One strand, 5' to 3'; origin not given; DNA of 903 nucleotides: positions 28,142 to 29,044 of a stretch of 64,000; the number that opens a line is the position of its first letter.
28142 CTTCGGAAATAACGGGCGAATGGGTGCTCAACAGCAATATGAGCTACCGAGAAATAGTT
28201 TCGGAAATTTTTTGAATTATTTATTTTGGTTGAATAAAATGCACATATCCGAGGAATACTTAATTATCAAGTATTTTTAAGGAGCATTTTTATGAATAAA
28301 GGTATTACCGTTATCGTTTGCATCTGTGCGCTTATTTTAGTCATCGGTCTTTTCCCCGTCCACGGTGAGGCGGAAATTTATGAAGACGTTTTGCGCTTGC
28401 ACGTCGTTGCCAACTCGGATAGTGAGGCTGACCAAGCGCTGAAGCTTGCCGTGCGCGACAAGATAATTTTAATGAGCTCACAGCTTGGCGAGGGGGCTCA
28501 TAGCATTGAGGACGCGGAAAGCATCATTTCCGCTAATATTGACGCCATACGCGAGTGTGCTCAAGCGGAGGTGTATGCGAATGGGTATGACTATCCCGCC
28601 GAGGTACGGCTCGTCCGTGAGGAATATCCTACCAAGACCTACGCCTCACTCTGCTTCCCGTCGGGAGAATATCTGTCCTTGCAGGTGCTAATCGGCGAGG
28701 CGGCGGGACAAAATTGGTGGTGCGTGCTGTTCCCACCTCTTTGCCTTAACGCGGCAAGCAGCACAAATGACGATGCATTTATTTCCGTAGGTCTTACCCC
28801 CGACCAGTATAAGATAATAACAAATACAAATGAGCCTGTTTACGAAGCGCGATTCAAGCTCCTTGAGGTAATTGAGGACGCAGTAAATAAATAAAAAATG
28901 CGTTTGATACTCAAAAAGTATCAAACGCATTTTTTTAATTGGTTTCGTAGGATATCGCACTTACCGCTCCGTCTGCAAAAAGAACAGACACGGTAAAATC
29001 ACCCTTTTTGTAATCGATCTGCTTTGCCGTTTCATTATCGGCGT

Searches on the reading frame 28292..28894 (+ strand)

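Call 53: search_protein_families(library=ncbifam, proteins=[window:28292-28894:+], max_evalue=0.00001)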
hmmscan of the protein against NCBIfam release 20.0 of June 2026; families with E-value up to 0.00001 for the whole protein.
window:28292-28894:+ (200 aa): 1 family
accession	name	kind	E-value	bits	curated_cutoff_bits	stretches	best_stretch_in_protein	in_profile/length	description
TIGR02837.1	spore_II_R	equivalog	3.5e-43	147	151.9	1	26-156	32-162/168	stage II sporulation protein R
